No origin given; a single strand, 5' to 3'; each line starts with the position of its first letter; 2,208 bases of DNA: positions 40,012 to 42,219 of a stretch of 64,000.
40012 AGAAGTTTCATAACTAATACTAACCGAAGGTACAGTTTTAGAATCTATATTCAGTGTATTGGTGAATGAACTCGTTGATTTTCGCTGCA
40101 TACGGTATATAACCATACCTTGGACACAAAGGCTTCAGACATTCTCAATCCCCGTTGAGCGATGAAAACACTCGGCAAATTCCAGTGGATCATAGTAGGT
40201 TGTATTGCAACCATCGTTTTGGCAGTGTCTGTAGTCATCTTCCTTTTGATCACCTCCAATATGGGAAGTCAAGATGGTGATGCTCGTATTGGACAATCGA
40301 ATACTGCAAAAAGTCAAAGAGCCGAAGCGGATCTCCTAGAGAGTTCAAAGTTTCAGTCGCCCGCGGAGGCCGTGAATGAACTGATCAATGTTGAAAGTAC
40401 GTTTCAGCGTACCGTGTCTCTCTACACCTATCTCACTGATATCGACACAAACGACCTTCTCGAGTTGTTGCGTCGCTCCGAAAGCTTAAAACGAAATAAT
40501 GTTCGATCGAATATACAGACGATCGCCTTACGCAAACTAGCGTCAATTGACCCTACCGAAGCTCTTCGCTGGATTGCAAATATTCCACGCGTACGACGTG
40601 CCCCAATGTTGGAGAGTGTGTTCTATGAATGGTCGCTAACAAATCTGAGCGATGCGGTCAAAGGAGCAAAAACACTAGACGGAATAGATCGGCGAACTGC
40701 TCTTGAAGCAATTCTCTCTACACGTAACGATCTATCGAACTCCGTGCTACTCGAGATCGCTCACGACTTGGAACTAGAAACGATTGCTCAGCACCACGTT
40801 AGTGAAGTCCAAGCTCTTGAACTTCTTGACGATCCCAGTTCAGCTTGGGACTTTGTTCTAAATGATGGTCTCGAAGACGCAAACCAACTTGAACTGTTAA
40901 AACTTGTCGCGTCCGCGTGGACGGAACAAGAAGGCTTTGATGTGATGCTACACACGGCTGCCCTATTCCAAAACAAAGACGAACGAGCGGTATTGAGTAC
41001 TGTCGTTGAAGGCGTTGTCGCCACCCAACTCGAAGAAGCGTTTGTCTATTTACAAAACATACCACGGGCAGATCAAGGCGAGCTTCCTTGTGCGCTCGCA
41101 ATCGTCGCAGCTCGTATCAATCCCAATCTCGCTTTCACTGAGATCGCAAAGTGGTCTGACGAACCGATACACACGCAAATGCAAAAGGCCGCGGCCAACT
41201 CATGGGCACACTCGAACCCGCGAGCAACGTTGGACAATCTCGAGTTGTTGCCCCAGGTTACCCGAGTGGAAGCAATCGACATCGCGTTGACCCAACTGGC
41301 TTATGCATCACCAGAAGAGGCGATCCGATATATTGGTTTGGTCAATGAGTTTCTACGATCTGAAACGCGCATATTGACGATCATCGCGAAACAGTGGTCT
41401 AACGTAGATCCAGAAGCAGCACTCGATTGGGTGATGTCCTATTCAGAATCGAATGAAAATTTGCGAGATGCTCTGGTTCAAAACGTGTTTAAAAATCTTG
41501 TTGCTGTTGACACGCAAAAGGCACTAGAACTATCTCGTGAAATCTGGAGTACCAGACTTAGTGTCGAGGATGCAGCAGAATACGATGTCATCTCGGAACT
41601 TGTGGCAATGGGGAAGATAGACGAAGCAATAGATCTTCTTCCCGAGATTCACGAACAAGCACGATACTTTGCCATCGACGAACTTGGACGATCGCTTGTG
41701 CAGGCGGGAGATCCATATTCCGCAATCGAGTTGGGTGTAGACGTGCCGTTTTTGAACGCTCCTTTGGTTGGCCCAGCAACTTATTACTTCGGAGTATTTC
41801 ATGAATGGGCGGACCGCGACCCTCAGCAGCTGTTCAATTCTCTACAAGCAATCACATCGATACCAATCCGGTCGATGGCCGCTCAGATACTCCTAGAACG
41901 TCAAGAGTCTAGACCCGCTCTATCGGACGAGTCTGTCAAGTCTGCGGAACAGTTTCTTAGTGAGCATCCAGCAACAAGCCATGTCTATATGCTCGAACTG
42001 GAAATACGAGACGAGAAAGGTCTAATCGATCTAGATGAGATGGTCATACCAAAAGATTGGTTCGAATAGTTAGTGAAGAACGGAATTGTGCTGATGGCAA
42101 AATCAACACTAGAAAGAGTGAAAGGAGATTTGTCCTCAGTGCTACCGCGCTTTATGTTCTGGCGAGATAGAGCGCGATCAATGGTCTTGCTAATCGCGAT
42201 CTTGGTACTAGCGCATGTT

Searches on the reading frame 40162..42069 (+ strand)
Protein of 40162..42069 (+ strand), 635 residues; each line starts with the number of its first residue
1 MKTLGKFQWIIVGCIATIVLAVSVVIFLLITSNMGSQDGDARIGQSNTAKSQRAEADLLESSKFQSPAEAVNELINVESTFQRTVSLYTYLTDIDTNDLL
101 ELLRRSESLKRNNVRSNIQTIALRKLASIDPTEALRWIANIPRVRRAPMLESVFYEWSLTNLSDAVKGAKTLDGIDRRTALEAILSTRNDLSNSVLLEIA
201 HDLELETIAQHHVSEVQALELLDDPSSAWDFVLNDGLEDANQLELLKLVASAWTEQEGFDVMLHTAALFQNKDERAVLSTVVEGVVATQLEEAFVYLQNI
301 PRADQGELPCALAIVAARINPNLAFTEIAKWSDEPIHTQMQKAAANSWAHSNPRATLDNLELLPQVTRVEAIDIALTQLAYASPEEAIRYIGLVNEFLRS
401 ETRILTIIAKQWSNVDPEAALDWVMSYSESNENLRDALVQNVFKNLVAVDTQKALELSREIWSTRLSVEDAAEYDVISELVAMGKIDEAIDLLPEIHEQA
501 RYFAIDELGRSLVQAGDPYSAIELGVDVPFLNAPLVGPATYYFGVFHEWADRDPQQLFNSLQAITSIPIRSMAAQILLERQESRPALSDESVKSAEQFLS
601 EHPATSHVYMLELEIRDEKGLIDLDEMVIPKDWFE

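Call 15: search_protein_families(library=pfam, proteins=[window:40162-42069:+], max_evalue=0.001)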
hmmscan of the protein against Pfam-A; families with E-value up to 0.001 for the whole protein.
window:40162-42069:+ (635 aa): 0 families

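Call 64: search_protein_families(library=padloc, proteins=[window:40162-42069:+], max_evalue=0.01)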
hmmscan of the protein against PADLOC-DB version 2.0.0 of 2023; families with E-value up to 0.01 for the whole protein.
window:40162-42069:+ (635 aa): 0 families

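Call 65: search_protein_families(library=phrogs, proteins=[window:40162-42069:+], max_evalue=0.01)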
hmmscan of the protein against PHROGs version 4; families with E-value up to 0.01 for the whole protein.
window:40162-42069:+ (635 aa): 0 families

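Call 81: find_homologous_proteins(query=window:40162-42069:+)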
Query window:40162-42069:+ (635 aa): 28 proteins with E <= 0.001 among 8000 candidates.
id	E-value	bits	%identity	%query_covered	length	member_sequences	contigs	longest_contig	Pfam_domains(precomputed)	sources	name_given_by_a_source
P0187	0.0e+0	1375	100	100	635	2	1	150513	-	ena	-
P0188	0.0e+0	1038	75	97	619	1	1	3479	-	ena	-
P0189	0.0e+0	1019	74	97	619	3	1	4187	-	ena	-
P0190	5.1e-289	978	70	100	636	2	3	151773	-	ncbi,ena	-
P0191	2.8e-243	827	59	100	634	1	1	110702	-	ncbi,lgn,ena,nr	ncbi:MAG: hypothetical protein F4W92_06320 [Gammaproteobacteria bacterium]|nr:hypothetical protein [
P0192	2.8e-239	814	57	100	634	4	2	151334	-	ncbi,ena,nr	ncbi:MAG: hypothetical protein OXH31_03415 [Gammaproteobacteria bacterium]|nr:hypothetical protein [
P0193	1.3e-228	779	54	84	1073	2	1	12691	-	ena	-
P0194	7.0e-227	773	57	100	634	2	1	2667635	-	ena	-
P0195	4.8e-220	750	55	100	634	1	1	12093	-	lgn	-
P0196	7.4e-212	723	52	100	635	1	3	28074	-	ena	-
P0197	4.3e-209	714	51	100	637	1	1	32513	-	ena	-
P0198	1.5e-208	712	52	100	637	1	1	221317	-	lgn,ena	-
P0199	8.5e-207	707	52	100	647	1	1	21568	-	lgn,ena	-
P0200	7.9e-203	693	51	100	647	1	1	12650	-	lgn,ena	-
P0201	1.6e-202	692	50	100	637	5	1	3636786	-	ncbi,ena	-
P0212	1.7e-8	52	24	54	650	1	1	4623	-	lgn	-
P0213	1.9e-5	42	25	24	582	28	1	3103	-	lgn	-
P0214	1.9e-4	38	23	77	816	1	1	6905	-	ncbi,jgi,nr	ncbi:MAG TPA: hypothetical protein VK737_11180 [Opitutales bacterium]|jgi:hypothetical protein|nr:hy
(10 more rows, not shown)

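Call 82: find_encoding_contigs(protein=P0193, flank=8000, max_places=2)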
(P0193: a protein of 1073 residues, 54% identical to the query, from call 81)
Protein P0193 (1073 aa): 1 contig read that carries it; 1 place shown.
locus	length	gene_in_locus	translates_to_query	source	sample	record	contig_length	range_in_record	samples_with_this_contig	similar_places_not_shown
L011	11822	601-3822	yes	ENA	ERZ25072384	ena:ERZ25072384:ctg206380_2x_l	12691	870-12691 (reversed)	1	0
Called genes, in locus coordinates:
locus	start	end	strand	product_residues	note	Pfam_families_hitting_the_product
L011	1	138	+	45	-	?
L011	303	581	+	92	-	-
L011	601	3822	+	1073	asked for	-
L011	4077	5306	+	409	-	PF05721:PhyH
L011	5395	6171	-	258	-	PF00378:ECH_1, PF16113:ECH_2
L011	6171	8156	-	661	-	PF00289:Biotin_carb_N, PF02786:CPSase_L_D2, PF02222:ATP-grasp, PF07478:Dala_Dala_lig_C, PF02785:Biotin_carb_C, PF21139:BT_MCC_alpha, PF00364:Biotin_lipoyl, PF25917:BSH_RND, +2 more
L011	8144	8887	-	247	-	PF01039:Carboxyl_trans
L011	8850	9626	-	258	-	PF01039:Carboxyl_trans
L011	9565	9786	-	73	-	-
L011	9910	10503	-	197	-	PF00682:HMGL-like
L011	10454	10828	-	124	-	-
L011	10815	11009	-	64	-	-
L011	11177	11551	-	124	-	PF08332:CaMKII_AD, PF13474:SnoaL_3, PF12680:SnoaL_2 (weak)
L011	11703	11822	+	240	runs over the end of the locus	PF00753:Lactamase_B, PF16123:HAGH_C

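Call 83: find_encoding_contigs(protein=P0214, flank=6000, max_places=2)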
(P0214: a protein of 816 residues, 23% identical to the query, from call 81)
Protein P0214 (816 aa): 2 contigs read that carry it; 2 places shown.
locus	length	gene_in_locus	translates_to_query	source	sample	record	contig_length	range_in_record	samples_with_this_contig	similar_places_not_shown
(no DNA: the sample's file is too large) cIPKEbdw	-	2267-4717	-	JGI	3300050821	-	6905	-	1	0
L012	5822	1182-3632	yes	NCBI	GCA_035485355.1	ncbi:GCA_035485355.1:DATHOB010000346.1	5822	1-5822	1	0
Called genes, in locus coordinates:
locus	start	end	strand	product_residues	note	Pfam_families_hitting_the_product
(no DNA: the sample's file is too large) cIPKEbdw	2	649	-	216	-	?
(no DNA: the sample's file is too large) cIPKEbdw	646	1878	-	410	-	PF25917:BSH_RND (weak), PF25973:BSH_CzcB, PF25984:BSH_YknX (faint), PF25954:Beta-barrel_RND_2, PF25967:RND-MFP_C, PF25989:YknX_C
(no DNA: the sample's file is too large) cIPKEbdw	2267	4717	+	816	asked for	-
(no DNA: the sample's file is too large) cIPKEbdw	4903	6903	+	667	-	?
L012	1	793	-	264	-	PF25919:BSH_CusB (faint), PF25917:BSH_RND (weak), PF25973:BSH_CzcB, PF25984:BSH_YknX (weak)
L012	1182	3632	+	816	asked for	-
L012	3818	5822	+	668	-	PF13934:ELYS (faint)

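Call 86: search_protein_families(library=pfam, proteins=[P0214, L012:3818-5821:+, P0212, P0213, P0193], max_evalue=1)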
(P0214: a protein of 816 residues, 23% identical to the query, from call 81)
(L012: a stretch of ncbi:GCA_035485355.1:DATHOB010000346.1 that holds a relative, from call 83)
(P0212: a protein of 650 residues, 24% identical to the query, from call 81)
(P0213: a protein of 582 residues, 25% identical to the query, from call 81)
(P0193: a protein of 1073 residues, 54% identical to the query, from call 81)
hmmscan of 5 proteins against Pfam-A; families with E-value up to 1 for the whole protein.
P0214 (816 aa): 2 families
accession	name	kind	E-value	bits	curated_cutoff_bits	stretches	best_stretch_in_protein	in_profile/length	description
PF04361.18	DUF494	-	0.28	11.5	22.6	1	494-536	16-59/153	Protein of unknown function (DUF494)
PF01468.23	GA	-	0.46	11.2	24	0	750-777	10-37/55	GA module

L012:3818-5821:+ (668 aa): 2 families
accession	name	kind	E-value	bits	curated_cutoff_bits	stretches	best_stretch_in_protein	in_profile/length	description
PF13934.12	ELYS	-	4.5e-09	36.9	28.8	2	349-469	49-169/220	Nuclear pore complex assembly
PF24559.1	UBA_RAD5A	-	0.38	10.7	27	0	424-437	27-40/45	DNA repair protein RAD5A UBA domain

P0212 (650 aa): 1 family
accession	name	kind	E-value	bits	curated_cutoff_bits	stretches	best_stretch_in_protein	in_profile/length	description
PF24603.1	TPR_30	-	0.0011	19.8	29.7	1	263-314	15-66/100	Tetratricopeptide repeat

P0213 (582 aa): 3 families
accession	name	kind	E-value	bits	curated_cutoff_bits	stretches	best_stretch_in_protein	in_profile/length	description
PF13934.12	ELYS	-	0.0032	17.8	28.8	0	230-292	128-190/220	Nuclear pore complex assembly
PF14841.11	FliG_M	-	0.0049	17.5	25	0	197-225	21-49/76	FliG middle domain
PF10907.13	DUF2749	-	0.21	12.1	25.5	1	1-40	1-44/72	Protein of unknown function (DUF2749)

P0193 (1073 aa): 1 family
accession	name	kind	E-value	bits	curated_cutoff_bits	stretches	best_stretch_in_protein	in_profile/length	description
PF11212.13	DUF2999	-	0.22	12.3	25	0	873-929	5-58/82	Protein of unknown function (DUF2999)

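Call 87: search_protein_families(library=ncbifam, proteins=[P0214, L012:3818-5821:+, P0212, P0213, P0193], max_evalue=1)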
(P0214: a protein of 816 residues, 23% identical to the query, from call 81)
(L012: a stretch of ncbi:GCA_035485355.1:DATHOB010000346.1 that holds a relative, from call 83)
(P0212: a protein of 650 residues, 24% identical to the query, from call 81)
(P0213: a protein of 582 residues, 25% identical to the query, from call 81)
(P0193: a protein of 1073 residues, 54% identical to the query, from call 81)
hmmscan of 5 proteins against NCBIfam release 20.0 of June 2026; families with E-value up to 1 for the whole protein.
P0214 (816 aa): 2 families
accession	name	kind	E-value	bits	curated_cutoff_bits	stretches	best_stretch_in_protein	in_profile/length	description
NF007769.1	PRK10455.1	equivalog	0.034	14.4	174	1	718-782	18-80/160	ATP-independent periplasmic protein-refolding chaperone Spy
NF041846.1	blaBIM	exception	0.12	11.6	535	1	355-405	67-117/245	BIM family subclass B1 metallo-beta-lactamase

L012:3818-5821:+ (668 aa): 0 families

P0212 (650 aa): 0 families

P0213 (582 aa): 2 families
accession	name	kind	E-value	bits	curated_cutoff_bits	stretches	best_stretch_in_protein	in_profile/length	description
NF011553.0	PRK14981.1-5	equivalog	0.15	12.1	152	0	347-400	56-110/113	DNA-directed RNA polymerase subunit F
TIGR02397.1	dnaX_nterm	equivalog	0.3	10.3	250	0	497-534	191-228/355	DNA polymerase III subunit gamma/tau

P0193 (1073 aa): 1 family
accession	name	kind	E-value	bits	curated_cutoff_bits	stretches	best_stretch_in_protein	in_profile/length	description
NF009429.1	PRK12788.1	equivalog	0.062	12.7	380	0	521-573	132-184/231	flagellar basal body L-ring protein FlgH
